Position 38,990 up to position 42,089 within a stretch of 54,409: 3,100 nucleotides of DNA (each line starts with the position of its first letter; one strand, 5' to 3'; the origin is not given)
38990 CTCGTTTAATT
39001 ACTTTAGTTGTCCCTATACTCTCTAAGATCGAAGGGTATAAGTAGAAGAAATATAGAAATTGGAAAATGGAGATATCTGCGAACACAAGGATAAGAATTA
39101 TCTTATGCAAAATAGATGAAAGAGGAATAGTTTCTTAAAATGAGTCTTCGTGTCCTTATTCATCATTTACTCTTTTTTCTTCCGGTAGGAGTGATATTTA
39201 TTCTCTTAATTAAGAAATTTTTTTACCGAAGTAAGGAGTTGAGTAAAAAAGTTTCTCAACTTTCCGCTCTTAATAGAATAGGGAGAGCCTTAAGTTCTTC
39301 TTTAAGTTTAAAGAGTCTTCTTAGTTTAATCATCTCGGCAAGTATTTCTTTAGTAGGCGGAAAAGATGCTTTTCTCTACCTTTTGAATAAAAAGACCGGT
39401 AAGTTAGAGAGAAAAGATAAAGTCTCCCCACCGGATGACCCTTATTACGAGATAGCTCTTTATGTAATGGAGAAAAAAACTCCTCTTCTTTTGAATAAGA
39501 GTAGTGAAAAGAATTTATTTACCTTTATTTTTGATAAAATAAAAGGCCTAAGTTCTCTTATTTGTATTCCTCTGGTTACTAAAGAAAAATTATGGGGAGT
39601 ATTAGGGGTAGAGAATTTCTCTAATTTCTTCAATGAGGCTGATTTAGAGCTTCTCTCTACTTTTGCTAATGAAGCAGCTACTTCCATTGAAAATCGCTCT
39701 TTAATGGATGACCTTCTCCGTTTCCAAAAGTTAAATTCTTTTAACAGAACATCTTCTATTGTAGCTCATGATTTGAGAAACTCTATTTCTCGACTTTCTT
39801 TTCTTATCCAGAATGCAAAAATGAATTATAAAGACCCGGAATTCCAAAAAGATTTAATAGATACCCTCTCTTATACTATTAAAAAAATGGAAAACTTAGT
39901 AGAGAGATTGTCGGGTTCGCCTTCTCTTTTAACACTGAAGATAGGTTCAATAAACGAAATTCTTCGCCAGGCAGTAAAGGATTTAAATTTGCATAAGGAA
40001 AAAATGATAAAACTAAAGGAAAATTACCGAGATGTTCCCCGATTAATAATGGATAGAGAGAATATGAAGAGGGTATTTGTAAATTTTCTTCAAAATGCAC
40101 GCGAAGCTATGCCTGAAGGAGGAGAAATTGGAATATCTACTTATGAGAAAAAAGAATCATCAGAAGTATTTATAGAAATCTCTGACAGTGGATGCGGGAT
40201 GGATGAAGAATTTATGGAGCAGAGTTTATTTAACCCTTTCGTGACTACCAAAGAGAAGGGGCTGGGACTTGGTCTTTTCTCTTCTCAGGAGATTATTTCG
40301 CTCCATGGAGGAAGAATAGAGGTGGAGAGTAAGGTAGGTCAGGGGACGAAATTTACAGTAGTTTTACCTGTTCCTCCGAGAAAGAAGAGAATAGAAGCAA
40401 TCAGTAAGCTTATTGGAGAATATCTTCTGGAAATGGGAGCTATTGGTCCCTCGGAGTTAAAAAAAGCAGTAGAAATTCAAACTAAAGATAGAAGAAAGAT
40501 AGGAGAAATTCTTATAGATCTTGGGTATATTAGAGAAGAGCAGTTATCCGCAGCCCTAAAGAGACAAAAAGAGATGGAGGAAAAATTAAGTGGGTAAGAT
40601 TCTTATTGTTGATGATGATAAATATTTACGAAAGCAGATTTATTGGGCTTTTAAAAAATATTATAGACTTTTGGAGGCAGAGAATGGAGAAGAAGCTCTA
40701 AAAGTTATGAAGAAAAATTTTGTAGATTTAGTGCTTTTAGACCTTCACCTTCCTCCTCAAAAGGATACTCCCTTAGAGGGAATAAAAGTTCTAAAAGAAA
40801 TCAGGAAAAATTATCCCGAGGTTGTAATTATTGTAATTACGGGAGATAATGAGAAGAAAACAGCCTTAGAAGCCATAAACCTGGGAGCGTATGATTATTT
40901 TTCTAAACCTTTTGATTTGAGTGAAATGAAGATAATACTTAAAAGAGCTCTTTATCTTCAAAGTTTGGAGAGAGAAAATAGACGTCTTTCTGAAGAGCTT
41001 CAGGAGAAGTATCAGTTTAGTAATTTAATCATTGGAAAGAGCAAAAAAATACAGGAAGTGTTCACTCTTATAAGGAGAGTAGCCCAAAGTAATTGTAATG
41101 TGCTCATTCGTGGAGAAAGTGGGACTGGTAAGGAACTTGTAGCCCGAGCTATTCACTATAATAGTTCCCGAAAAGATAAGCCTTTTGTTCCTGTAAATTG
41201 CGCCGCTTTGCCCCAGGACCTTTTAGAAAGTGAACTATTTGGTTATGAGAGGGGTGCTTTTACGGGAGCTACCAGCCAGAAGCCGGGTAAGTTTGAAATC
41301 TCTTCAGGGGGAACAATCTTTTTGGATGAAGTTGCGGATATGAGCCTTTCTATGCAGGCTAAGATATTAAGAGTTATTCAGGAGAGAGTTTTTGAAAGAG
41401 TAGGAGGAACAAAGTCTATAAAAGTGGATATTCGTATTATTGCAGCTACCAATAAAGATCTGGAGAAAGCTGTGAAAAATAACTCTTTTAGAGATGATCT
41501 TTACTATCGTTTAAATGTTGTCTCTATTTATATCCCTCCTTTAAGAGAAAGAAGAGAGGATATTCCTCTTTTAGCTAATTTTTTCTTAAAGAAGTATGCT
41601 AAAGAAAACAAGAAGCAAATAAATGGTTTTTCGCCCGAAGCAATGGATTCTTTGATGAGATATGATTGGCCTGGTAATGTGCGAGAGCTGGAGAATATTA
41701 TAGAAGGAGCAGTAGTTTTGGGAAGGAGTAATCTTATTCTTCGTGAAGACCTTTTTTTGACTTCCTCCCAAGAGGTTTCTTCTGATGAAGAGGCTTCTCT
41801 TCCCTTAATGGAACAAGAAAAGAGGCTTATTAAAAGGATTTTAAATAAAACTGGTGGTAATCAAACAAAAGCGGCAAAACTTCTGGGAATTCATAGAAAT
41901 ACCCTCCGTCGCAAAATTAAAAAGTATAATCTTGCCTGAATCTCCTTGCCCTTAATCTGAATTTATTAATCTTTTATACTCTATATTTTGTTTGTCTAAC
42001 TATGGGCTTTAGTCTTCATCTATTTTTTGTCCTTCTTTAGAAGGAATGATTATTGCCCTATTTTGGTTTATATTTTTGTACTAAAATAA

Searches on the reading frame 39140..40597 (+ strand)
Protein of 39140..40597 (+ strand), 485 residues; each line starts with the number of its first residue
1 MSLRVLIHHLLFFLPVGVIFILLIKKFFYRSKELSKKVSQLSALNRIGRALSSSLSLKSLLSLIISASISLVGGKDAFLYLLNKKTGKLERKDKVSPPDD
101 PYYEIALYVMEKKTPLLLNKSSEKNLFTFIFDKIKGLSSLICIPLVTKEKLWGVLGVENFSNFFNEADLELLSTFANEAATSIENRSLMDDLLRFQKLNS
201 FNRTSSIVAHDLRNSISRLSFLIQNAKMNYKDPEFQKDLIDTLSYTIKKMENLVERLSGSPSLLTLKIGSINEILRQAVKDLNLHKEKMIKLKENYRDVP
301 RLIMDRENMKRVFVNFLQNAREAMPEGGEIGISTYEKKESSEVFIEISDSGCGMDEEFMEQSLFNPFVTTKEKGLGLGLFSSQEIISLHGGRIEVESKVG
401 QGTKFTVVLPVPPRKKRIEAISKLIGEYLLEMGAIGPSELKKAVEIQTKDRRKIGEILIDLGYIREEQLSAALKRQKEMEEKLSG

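Call 6: search_protein_families(library=pfam, proteins=[window:39140-40597:+], max_evalue=0.01)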
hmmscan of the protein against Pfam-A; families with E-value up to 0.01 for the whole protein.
window:39140-40597:+ (485 aa): 7 families
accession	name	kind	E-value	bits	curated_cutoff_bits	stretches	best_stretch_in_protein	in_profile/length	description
PF02518.31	HATPase_c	-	9e-23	81.3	26.4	1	305-412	2-110/111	Histidine kinase-, DNA gyrase B-, and HSP90-like ATPase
PF13185.12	GAF_2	-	4.9e-10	40.2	28.6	1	55-184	2-136/136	GAF domain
PF01590.32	GAF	-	3.1e-09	37.9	22.4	1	105-183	55-133/133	GAF domain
PF13492.12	GAF_3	-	2.6e-08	34.8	27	1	136-185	79-129/129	GAF domain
PF00512.31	HisKA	-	1.1e-05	25.8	26.9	1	206-257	7-57/66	His Kinase A (phospho-acceptor) domain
PF10090.15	HPTransfase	-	0.0028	17.8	22.9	1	299-344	23-67/123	Histidine phosphotransferase C-terminal domain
PF14501.12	HATPase_c_5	-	0.0042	17.4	22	0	306-398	3-91/102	GHKL domain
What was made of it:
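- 39140..40597 (+): GAF-HisKA-HATPase sensor kinase, the likely cognate kinase. Its stop overlaps the bEBP start by 8 nt. Pfam in call 6.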

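Call 32: search_protein_families(library=ncbifam, proteins=[window:39140-40597:+], max_evalue=0.01)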
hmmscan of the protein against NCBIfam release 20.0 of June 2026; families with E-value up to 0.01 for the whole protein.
window:39140-40597:+ (485 aa): 84 families (the best 25 are shown)
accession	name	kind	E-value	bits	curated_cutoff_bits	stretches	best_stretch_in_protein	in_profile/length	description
TIGR02916.1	PEP_his_kin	equivalog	1.6e-65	222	300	1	141-410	413-679/679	XrtA/PEP-CTERM system histidine kinase PrsK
NF008468.0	PRK11360.1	equivalog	2.4e-46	158.4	646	1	185-416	380-613/616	two-component system sensor histidine kinase AtoS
NF007688.0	PRK10364.1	equivalog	3e-32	112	479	1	184-416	223-456/460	two-component system sensor histidine kinase ZraS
NF053867.1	SprKinKinDBac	equivalog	9.1e-30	103.5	775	1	196-411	281-497/500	sporulation kinase KinD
NF006800.0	PRK09303.1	equivalog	7.6e-28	97.5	342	1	196-413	146-379/383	histidine kinase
NF052574.1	HisKinEspCMyxo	equivalog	1.4e-24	86.4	1200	1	272-421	494-647/785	serine histidine kinase EspC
NF046020.1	HisKinCckABruc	equivalog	1.6e-24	85.9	1000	1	183-411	462-707/868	cell cycle histidine kinase CckA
NF010411.0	PRK13837.1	equivalog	9.2e-24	83.5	647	1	263-415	514-679/828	two-component system VirA-like sensor kinase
NF038348.1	T2SS_HK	subfamily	4.4e-23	81.5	450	1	293-411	456-573/574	histidine kinase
NF008293.1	PRK11073.1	equivalog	7.7e-22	78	240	1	208-411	137-347/349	nitrogen regulation protein NR(II)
NF046044.1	PnpS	equivalog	7.8e-21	74.5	400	1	227-410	197-390/390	two-component system histidine kinase PnpS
NF041777.1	sens_FixL_Rhizob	equivalog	1e-20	73.9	850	1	282-413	351-483/485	sensor protein FixL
NF033092.0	HK_WalK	equivalog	1.5e-19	70.1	725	1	230-411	402-594/594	cell wall metabolism sensor histidine kinase WalK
NF045900.1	HisKinCpxALeg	equivalog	3.6e-19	68.8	800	1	198-411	228-451/451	two-component system sensor histidine kinase CpxA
NF046026.1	HisKinCckACaul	equivalog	9.9e-19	66.9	1000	1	186-419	287-540/678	cell cycle histidine kinase CckA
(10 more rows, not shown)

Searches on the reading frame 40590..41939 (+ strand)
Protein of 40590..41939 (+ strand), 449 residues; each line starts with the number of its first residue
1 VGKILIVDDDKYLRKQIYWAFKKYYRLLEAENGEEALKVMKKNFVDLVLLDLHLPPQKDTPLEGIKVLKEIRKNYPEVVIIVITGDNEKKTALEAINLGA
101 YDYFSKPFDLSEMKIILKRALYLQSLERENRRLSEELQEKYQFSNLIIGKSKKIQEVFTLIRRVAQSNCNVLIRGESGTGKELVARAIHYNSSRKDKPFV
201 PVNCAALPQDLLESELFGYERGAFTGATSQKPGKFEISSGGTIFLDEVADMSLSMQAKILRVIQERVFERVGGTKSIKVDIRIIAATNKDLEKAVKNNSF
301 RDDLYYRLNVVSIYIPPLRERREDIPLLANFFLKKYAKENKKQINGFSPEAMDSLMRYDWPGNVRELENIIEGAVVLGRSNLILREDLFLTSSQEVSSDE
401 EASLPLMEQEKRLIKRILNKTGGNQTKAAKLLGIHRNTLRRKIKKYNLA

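Call 6: search_protein_families(library=pfam, proteins=[window:40590-41939:+], max_evalue=0.01)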
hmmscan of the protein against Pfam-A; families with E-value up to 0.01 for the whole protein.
window:40590-41939:+ (449 aa): 15 families
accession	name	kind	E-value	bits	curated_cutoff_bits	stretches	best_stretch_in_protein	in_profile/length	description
PF00158.32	Sigma54_activat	-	1.4e-75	253.1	20.2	1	147-313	1-167/168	Sigma-54 interaction domain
PF25601.1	AAA_lid_14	-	5.1e-29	100.4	27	1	319-400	1-82/87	AAA+ ATPase lid domain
PF14532.12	Sigma54_activ_2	-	1.1e-25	90.9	25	1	148-318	1-138/138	Sigma-54 interaction domain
PF00072.30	Response_reg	-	1.3e-24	86.9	30.2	1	4-115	1-108/111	Response regulator receiver domain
PF02954.25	HTH_8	-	4.7e-17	61.9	22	1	408-446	4-42/42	Bacterial regulatory protein, Fis family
PF07728.20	AAA_5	-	4.6e-08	33.6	22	1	170-291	1-125/139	AAA domain (dynein-related subfamily)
PF13556.12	HTH_30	-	9.9e-06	25.7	27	1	420-445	10-35/59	PucR C-terminal helix-turn-helix domain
PF13191.12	AAA_16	-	0.00052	21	32.6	1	148-207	3-63/167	AAA ATPase domain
PF20432.4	Xre-like-HTH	-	0.00075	20.2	25.8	1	412-442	13-43/63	Antitoxin Xre-like helix-turn-helix domain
PF00004.35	AAA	-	0.00091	20.1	21.2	1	171-289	1-110/131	ATPase family associated with various cellular activities (AAA)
PF20030.5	bpMoxR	-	0.0011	18.6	27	0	242-304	100-160/205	MoxR domain in the MoxR-vWA-beta-propeller ternary systems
PF01078.27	Mg_chelatase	-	0.0024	17.7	20.3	0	226-260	93-127/207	Magnesium chelatase, subunit ChlI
PF13384.12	HTH_23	-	0.0033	17.6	24.6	1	415-447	12-42/50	Homeodomain-like domain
PF13518.12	HTH_28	-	0.0059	17.1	25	0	413-447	5-37/52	Helix-turn-helix domain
PF12775.13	AAA_7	-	0.008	16.2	25.8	0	137-197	3-62/181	P-loop containing dynein motor region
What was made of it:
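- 40590..41939 (+): NtrC-type bacterial enhancer-binding protein: REC (D51), AAA+ with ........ and GAFTGA, lid, Fis-type HTH. Pfam Sigma54_activat 1.4e-75 and HTH_8 4.7e-17 (call 6).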

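Call 18: find_related_loci(query=window:40590-41939:+, collection=genome_contigs, flank=6000)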
Query window:40590-41939:+ (449 aa) in genome_contigs; peptide patterns used: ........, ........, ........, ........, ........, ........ (x = any residue, [..] = any of these).
230 stretches matched a pattern; 37 encode a relative of the query (tblastn E <= 1e-3); 37 distinct loci.
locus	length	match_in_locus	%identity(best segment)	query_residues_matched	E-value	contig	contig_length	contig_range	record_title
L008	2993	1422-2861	47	3-448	5e-139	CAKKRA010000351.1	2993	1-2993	Nitrospiria bacterium isolate Hainich-H32-bin128-1 genome assembly, contig: H32-bin128_1_Hain_PNK108_H32_02um_32235_leng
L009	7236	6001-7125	54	3-382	2e-131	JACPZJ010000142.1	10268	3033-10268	MAG: Nitrospirae bacterium isolate NC_groundwater_886_Pr1_S2p5_43_12 Montesol18_S2p5_coassembly_scaffold_692820, whole g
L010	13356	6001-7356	47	1-448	1e-126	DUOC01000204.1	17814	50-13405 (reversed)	MAG TPA_asm: Thermoanaerobacterales bacterium isolate AS08sgBPME_136 322991_AS08, whole genome shotgun sequence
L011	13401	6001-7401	42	1-448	3e-117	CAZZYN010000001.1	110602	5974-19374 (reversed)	MAG: uncultured Acetobacteraceae bacterium isolate Brown_N.bin.1 genome assembly, contig: NODE_11_length_110602_cov_7.06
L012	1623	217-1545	42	4-441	3e-122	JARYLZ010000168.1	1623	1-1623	MAG: Bacteroidota bacterium isolate A05DMB-I-19 NODE_168_length_1623_cov_4.533635, whole genome shotgun sequence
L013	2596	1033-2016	55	124-448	3e-118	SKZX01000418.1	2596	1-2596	MAG: Desulfobacterales bacterium isolate CSSed162cmB_363 CSSed16-2cmB-253762, whole genome shotgun sequence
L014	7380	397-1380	56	124-448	3e-111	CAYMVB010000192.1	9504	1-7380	MAG TPA_asm: uncultured Desulfobacteraceae bacterium isolate SRP067234_co1_71 genome assembly, contig: k99_1065150, whol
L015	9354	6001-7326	43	2-448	4e-111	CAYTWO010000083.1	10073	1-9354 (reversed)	MAG TPA_asm: uncultured Gemmatimonadota bacterium isolate binchicken_co275_495 genome assembly, contig: NODE_10661_lengt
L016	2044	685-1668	55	124-448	2e-117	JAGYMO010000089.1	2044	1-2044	MAG: Deltaproteobacteria bacterium isolate M55B121 k51_1816303_flag_0_multi_104.9734_len_2044, whole genome shotgun sequ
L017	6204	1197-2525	43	3-449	2e-110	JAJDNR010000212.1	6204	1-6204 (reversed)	MAG: Desulfofustis sp. isolate ALSabin.142 k141_3251101, whole genome shotgun sequence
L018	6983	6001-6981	56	124-447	2e-109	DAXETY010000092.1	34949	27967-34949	MAG TPA_asm: Desulfobacterales bacterium isolate cl_S6C574 S6Ck119_324850, whole genome shotgun sequence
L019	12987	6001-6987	55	124-449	1e-108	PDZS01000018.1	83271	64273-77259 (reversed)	MAG: Deltaproteobacteria bacterium YD0425bin51 scaffold18, whole genome shotgun sequence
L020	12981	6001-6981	54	125-448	9e-108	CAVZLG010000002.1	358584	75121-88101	MAG: uncultured delta proteobacterium isolate MFD03804.bin.2.98 genome assembly, contig: contig_14801, whole genome shot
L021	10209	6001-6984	54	124-448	2e-106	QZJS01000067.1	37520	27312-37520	MAG: Desulfobacteraceae bacterium isolate SURF_33 Ga0104751_1001606, whole genome shotgun sequence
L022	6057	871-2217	43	3-448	4e-105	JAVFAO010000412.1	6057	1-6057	MAG: Myxococcota bacterium isolate BF4_93 NODE_46081_length_6057_cov_3.764587_Biofilm4, whole genome shotgun sequence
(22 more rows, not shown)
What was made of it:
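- Tried and rejected: Genome collection scan with the bEBP (call 18).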

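Call 20: list_cluster_members(proteins=[P0004, P0003, window:40590-41939:+, window:10624-13416:-])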
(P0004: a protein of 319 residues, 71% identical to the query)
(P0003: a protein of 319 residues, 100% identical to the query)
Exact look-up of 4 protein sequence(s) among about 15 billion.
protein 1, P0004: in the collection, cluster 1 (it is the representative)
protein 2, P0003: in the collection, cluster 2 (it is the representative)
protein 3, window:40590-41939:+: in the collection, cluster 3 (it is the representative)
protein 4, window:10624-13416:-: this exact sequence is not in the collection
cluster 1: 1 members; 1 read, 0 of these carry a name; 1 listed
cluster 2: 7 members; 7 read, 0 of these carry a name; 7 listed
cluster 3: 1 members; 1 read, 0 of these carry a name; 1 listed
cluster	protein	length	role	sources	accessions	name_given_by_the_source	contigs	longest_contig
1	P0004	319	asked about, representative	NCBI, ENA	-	-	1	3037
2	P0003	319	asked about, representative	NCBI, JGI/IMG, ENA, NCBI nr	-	-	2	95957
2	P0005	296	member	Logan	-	-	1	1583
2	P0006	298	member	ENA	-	-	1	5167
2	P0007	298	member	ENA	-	-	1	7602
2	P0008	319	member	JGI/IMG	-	-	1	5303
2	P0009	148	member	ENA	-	-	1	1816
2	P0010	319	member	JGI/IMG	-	-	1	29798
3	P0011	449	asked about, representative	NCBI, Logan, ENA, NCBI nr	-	-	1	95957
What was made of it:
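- Tried and rejected: Named cluster members: none (call 20).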

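Call 32: search_protein_families(library=ncbifam, proteins=[window:40590-41939:+], max_evalue=0.01)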
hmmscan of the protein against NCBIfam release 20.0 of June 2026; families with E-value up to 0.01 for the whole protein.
window:40590-41939:+ (449 aa): 122 families (the best 25 are shown)
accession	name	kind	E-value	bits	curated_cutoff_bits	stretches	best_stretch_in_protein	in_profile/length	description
TIGR02915.1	PEP_resp_reg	equivalog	3.6e-159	530.3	502.6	1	4-448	1-444/445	PEP-CTERM-box response regulator transcription factor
NF008469.0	PRK11361.1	equivalog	2.8e-151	504.3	714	1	3-448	6-456/461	acetoacetate metabolism transcriptional regulator AtoC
TIGR01818.1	ntrC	equivalog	1.5e-132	442.7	558.6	2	4-388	1-377/463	nitrogen regulation protein NR(I)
NF007689.0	PRK10365.1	equivalog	4.7e-125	417.8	760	1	4-443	8-439/441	sigma-54-dependent response regulator transcription factor ZraR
TIGR01817.1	nifA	equivalog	1.1e-124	417.1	528.85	1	130-399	181-449/534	nif-specific transcriptional activator NifA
NF041552.1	TF_PrdR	equivalog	1.2e-121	406.9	795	1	123-447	251-577/577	sigma-54 dependent transcriptional regulator PrdR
NF051870.1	NAssimRespRegNtrX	equivalog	3.2e-115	385.6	600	1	3-445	3-449/452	nitrogen assimilation response regulator NtrX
NF041946.1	LuxO_transreg_Vib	equivalog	1.3e-112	377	800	2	31-386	27-374/463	quorum-sensing sigma-54 dependent transcriptional regulator LuxO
NF008176.1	PRK10923.1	equivalog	9e-112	374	620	2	2-389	4-382/469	nitrogen regulation protein NR(I)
NF049963.1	RespRegFlgRCampy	domain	1.7e-109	366.6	750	1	4-448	3-429/429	fla regulon two-component system response regulator FlgR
NF011695.0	PRK15115.1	equivalog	2.7e-108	362.6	763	1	3-447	8-437/445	two-component system response regulator GlrR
NF050807.1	TransRegFlbDCaul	equivalog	9.8e-107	357.6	750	1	20-447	20-439/454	sigma-54-dependent transcriptional regulator FlbD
NF003451.0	PRK05022.1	equivalog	8.2e-102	341.5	476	1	116-448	158-510/512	nitric oxide reductase transcriptional regulator NorR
NF011958.0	PRK15429.1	equivalog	8.6e-99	332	830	1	125-447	359-685/692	formate hydrogenlyase transcriptional activator FlhA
NF041906.1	V4R_TF_MobR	exception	4.7e-98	329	999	1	130-446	218-544/544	phenol degradation transcriptional regulator MobR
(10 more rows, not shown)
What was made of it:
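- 40590..41939 (+): TIGR02915 scores 530 bits against a cut-off of 502.6 (call 32).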

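Call 52: search_solved_structures(query=window:40590-41939:+, max_evalue=1e-40)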
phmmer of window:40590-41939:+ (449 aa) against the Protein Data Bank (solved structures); distinct sequences matched with E-value up to 1e-40: 35.
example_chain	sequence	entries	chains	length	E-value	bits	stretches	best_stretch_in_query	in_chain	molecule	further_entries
4l4u_A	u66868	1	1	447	8.9e-111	374.2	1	4-448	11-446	Transcriptional regulator (NtrC family)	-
1ny5_A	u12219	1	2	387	7e-105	354.8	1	4-388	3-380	transcriptional regulator (NtrC family)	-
1ojl_A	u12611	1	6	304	4.2e-97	329.1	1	147-444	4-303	TRANSCRIPTIONAL REGULATORY PROTEIN ZRAR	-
3dzd_A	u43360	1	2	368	5.1e-94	319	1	3-381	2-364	Transcriptional regulator (NtrC family)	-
9qq6_C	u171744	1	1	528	1.6e-91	310.8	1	129-447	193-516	Nif-specific regulatory protein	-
8p53_C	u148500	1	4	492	5e-87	296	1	136-383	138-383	Transcriptional regulator FleQ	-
5exx_A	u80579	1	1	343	2.3e-85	290.5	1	146-383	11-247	Transcriptional regulator FleQ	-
26jl_A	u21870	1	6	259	2.4e-84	287.1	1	147-383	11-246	Flagellar regulatory protein A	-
6jdi_A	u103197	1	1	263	3.5e-84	286.6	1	146-377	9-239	Nitrogen assimilation regulatory protein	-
8pb9_D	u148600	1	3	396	8e-84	285.4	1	136-377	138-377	Transcriptional regulator FleQ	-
5m7n_A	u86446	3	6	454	1e-83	285.1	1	3-445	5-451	Nitrogen assimilation regulatory protein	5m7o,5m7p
5exp_A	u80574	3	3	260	1.3e-83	284.8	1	146-377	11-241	Transcriptional regulator FleQ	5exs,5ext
6j7e_A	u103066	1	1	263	1.7e-83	284.3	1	146-377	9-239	Nitrogen assimilation regulatory protein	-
7ejw_C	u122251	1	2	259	1.7e-83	284.3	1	146-377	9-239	Transcriptional regulator FleQ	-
5ep0_A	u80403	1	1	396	3.8e-83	283.2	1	31-381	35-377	Putative repressor protein luxO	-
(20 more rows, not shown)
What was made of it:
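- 40590..41939 (+): Best solved relatives are Aquifex NtrC4 (4l4u) and NtrC1 (1ny5) (call 52).
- Closest known: Aquifex aeolicus NtrC4 and NtrC1. Same: These are the closest solved full-length relatives (E = 9e-111 and 7e-105; call 52), with the same REC-AAA+-HTH_8 architecture.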

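Call 74: find_encoding_contigs(protein=window:40590-41939:+, flank=1000, max_places=10)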
Protein window:40590-41939:+ (449 aa): 2 contigs read that carry it; 2 places shown.
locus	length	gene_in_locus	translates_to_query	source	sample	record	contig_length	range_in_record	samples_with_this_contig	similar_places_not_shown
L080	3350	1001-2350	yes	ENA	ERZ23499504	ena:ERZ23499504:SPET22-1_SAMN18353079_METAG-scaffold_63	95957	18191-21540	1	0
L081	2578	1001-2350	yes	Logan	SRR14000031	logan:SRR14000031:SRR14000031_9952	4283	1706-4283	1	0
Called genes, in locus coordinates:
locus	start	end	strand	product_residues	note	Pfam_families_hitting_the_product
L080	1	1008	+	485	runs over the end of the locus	PF01590:GAF, PF13185:GAF_2, PF13492:GAF_3, PF00512:HisKA (faint), PF02518:HATPase_c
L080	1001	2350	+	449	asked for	PF00072:Response_reg, PF00158:Sigma54_activat, PF14532:Sigma54_activ_2, PF07728:AAA_5, PF25601:AAA_lid_14, PF02954:HTH_8, PF13556:HTH_30 (weak)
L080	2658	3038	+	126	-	PF00072:Response_reg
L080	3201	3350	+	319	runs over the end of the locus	-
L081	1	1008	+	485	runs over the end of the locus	PF01590:GAF, PF13185:GAF_2, PF13492:GAF_3, PF00512:HisKA (faint), PF02518:HATPase_c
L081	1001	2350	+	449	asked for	PF00072:Response_reg, PF00158:Sigma54_activat, PF14532:Sigma54_activ_2, PF07728:AAA_5, PF25601:AAA_lid_14, PF02954:HTH_8, PF13556:HTH_30 (weak)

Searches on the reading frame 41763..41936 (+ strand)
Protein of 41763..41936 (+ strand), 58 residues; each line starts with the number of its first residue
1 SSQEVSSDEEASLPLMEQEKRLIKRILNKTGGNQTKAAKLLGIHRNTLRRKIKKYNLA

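Call 73: search_solved_structures(query=window:41763-41936:+, max_evalue=0.01, show_alignments=5)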
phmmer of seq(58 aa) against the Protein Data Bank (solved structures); distinct sequences matched with E-value up to 0.01: 15.
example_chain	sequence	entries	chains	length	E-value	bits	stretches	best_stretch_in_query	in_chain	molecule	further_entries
1fip_A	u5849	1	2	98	1.2e-09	41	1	12-57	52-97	FACTOR FOR INVERSION STIMULATION (FIS)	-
1ety_A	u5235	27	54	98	1.6e-09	40.6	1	12-57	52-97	FACTOR FOR INVERSION STIMULATION | FACTOR FOR INVERSION STIMULATION (FIS) | DNA-binding protein fis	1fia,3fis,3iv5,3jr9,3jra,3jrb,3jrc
1etq_A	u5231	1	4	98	2e-09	40.3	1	12-57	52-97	FACTOR FOR INVERSION STIMULATION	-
6m10_A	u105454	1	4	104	2.4e-09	40.1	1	12-57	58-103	Putative Fis-like DNA-binding protein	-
1etk_A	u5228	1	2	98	3e-09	39.8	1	12-57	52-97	FACTOR FOR INVERSION STIMULATION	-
1eto_A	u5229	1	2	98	3e-09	39.8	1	12-57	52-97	FACTOR FOR INVERSION STIMULATION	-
1f36_A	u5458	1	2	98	3.6e-09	39.5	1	12-57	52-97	FIS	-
1etx_A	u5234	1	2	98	1.2e-08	37.9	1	12-57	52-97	FACTOR FOR INVERSION STIMULATION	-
1etv_A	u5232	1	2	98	1.2e-08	37.9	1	12-57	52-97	FACTOR FOR INVERSION STIMULATION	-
1etw_A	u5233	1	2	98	1.6e-08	37.5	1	12-57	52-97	FACTOR FOR INVERSION STIMULATION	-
4fis_A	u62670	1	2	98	2.1e-08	37.1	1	12-57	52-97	FACTOR FOR INVERSION STIMULATION (FIS)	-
1ojl_A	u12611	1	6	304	1.1e-06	31.8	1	13-53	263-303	TRANSCRIPTIONAL REGULATORY PROTEIN ZRAR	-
7zbs_X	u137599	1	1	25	0.00016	25.1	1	27-50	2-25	HTH_8cm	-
2m8g_X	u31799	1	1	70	0.0006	23.3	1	15-57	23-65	Transcriptional regulator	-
5m7n_A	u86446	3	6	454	0.0063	20.2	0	11-54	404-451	Nitrogen assimilation regulatory protein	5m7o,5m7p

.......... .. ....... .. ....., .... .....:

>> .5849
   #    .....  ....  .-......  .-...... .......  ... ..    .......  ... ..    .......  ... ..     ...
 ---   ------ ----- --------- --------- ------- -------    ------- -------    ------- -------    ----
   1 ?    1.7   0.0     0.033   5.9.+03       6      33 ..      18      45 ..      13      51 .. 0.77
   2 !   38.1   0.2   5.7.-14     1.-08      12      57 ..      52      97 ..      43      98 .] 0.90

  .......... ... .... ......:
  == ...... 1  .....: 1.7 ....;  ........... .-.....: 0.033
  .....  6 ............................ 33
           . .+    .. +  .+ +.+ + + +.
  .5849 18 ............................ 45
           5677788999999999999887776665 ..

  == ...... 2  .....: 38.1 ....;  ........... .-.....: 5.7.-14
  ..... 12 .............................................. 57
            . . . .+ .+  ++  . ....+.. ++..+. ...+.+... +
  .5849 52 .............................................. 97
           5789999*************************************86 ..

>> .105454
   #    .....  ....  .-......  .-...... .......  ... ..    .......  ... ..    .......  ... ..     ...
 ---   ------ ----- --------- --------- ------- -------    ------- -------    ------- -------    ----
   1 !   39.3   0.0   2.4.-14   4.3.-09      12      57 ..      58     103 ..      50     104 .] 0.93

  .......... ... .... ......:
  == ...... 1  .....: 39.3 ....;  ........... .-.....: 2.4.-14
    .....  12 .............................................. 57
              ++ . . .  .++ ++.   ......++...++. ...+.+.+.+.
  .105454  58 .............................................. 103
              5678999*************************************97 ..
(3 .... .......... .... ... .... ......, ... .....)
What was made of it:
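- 40590..41939 (+): The C-terminus aligns to Fis and ZraR HTHs (call 73).
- Closest known: AtoC and ZraR type two-component bEBPs. Same: ZraR's HTH aligns to this C-terminus (call 73).
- NtrC-family HTHs are similar, so specificity cannot be read from sequence (call 73).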
